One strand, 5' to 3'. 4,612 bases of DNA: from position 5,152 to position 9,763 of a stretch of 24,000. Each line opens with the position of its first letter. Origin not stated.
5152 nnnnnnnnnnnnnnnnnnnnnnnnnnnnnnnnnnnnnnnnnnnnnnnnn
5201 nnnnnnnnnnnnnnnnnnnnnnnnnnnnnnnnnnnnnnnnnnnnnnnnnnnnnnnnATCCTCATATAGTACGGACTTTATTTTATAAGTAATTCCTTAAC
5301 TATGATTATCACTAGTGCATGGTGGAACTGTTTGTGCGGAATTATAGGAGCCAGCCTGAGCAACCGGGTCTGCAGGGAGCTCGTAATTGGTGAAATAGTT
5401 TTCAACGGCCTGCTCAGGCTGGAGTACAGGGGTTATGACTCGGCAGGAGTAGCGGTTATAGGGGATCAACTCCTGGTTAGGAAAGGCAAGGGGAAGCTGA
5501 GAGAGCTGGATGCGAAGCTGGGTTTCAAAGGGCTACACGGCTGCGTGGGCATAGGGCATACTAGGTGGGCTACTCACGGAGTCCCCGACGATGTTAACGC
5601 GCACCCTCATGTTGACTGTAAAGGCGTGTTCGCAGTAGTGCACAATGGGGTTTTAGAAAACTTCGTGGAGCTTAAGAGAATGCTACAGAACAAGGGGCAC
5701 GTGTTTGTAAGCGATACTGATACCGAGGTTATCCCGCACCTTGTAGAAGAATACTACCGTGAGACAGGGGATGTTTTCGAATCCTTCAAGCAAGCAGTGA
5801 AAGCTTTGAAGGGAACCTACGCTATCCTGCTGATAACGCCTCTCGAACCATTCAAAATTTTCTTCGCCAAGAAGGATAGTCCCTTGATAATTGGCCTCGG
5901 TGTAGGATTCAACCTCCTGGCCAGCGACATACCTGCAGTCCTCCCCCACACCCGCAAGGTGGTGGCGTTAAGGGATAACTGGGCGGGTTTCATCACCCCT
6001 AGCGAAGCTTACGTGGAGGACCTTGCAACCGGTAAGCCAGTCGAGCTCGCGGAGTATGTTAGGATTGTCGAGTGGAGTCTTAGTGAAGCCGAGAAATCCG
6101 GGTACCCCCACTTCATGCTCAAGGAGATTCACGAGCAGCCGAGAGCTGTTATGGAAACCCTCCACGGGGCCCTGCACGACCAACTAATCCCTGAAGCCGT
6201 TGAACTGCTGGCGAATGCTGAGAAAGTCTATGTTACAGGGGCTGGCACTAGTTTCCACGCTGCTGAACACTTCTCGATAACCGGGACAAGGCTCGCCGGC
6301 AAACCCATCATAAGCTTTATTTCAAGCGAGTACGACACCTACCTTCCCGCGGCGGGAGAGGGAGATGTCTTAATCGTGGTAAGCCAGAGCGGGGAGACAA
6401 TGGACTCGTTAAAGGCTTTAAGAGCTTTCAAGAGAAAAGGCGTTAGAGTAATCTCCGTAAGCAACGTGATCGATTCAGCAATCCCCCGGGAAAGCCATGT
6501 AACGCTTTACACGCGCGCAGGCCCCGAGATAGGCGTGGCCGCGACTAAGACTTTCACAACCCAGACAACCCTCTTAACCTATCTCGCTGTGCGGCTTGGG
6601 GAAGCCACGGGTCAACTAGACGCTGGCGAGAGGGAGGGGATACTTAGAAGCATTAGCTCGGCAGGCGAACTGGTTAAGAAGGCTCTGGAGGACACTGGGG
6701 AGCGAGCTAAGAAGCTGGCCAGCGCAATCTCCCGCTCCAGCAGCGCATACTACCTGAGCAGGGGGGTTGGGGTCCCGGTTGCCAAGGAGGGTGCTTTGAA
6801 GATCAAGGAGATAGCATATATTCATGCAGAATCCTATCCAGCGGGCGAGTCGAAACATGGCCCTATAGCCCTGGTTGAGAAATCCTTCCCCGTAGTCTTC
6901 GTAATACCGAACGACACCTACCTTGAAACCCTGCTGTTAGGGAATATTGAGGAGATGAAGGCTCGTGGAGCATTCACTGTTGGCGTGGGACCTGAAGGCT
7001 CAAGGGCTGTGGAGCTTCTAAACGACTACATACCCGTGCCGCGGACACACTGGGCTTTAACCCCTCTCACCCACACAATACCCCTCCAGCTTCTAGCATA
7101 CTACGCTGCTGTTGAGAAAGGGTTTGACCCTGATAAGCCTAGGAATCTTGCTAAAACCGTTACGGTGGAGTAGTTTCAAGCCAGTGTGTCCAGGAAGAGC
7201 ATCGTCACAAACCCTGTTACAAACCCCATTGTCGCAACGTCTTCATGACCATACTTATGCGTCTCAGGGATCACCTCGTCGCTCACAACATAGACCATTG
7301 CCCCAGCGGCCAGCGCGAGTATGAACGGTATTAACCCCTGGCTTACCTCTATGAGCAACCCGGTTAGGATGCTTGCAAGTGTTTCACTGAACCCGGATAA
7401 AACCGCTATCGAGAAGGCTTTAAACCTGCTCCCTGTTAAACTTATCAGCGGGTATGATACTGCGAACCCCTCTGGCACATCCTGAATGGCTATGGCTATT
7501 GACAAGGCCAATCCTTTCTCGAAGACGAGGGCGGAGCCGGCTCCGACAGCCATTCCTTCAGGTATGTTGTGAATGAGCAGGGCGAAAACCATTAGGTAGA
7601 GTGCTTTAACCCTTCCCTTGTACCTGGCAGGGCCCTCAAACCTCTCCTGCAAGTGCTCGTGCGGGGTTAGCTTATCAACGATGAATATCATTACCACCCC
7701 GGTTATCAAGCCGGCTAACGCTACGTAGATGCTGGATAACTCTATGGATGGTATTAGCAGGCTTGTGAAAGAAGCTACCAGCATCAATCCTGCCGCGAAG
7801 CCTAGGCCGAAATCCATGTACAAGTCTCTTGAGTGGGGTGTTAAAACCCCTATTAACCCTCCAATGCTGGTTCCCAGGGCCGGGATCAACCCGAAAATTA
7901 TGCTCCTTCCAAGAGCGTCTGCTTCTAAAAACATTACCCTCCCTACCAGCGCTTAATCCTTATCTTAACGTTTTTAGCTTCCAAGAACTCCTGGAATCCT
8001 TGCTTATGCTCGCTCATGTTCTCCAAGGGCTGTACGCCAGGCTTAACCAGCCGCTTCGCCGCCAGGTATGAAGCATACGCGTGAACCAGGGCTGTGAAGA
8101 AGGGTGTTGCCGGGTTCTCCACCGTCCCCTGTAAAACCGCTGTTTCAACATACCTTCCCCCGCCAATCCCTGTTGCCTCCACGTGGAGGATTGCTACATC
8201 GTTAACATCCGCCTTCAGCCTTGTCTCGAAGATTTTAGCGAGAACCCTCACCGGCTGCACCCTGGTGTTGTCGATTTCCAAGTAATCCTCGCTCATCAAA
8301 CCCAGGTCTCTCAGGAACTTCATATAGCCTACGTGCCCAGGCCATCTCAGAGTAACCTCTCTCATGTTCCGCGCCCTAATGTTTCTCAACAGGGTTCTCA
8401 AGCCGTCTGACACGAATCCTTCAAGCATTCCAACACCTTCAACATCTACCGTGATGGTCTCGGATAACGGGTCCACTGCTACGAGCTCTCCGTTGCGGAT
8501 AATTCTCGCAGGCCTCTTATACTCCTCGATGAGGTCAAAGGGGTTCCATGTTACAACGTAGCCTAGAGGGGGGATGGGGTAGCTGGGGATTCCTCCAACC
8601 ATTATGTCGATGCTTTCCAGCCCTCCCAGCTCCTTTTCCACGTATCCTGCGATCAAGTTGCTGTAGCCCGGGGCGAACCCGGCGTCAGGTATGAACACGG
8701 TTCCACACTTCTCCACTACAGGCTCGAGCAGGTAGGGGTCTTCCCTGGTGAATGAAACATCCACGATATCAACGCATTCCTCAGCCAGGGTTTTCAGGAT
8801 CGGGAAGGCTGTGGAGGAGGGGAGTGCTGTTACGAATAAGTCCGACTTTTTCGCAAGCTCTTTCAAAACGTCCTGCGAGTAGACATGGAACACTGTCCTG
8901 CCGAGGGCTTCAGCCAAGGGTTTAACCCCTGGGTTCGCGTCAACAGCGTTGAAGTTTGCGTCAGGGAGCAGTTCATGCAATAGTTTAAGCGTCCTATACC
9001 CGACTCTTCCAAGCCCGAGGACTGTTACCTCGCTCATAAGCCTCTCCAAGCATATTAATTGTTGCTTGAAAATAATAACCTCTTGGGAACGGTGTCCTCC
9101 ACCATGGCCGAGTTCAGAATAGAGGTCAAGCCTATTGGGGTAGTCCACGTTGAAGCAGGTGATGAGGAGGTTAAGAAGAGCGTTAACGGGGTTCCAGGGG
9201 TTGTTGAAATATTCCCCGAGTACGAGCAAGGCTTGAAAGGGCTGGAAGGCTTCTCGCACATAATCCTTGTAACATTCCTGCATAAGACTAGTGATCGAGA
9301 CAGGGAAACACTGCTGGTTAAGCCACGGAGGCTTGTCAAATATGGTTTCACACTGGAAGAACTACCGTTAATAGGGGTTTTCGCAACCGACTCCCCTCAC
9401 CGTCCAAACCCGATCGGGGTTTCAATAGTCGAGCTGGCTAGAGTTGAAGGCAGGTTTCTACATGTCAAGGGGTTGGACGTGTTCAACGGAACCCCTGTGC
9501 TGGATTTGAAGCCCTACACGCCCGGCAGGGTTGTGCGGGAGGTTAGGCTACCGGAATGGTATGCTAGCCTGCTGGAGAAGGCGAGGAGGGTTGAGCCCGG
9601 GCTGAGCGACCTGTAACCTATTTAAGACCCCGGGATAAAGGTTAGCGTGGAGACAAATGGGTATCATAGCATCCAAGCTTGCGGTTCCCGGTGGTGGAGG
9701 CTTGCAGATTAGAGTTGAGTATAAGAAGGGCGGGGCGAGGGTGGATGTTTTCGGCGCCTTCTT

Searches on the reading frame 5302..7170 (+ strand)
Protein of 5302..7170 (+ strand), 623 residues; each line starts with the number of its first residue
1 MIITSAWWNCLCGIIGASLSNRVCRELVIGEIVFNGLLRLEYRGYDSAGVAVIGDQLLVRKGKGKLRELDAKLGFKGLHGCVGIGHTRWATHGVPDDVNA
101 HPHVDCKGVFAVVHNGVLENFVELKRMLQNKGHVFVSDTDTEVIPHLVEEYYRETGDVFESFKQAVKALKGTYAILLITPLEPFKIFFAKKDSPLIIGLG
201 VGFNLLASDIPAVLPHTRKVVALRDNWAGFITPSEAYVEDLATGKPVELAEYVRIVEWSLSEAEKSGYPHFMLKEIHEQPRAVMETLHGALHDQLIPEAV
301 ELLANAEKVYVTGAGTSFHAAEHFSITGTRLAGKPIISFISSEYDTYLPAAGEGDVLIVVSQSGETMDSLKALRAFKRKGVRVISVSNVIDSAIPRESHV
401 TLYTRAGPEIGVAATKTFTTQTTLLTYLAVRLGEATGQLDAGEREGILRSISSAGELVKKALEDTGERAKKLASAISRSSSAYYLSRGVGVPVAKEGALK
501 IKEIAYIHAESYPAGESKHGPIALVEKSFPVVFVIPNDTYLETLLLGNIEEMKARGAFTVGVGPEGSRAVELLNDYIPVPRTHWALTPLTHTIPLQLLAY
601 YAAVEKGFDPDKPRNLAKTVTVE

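Call 15: search_protein_families(library=pfam, proteins=[window:5302-7170:+], max_evalue=0.001)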
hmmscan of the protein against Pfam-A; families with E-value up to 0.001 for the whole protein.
window:5302-7170:+ (623 aa): 4 families
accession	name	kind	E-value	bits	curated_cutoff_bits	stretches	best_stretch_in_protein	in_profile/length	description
PF01380.27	SIS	-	1.6e-41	141.6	25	2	303-430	2-130/131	SIS domain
PF13522.11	GATase_6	-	1.2e-17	64.5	27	1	80-198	10-119/130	Glutamine amidotransferase domain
PF13537.11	GATase_7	-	2e-12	47.7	25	1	98-212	11-120/123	Glutamine amidotransferase domain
PF13580.11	SIS_2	-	5e-07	30.3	27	1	352-387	102-137/138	SIS domain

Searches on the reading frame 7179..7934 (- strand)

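Call 15: search_protein_families(library=pfam, proteins=[window:7179-7934:-], max_evalue=0.001)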
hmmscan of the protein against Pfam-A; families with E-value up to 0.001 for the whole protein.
window:7179-7934:- (252 aa): 1 family
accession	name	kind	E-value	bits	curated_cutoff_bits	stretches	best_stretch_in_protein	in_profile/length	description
PF02535.28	Zip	-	3.5e-23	82.8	35.1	1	111-248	177-322/323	ZIP Zinc transporter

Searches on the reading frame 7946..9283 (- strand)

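Call 16: search_protein_families(library=pfam, proteins=[window:7946-9283:-], max_evalue=0.001)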
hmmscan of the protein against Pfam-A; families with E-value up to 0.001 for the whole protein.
window:7946-9283:- (446 aa): 1 family
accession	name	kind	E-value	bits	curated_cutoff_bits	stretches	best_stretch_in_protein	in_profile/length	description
PF16653.10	Sacchrp_dh_C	-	7.8e-26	92.2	31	1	202-435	1-258/265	Saccharopine dehydrogenase C-terminal domain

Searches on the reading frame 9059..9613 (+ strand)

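Call 16: search_protein_families(library=pfam, proteins=[window:9059-9613:+], max_evalue=0.001)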
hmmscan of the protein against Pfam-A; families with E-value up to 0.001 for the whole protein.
window:9059-9613:+ (185 aa): 1 family
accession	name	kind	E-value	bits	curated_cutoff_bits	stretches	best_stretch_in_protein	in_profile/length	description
PF01980.22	TrmO_N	-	1.5e-30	106.2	26.8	1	42-155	9-113/116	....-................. O N-terminal domain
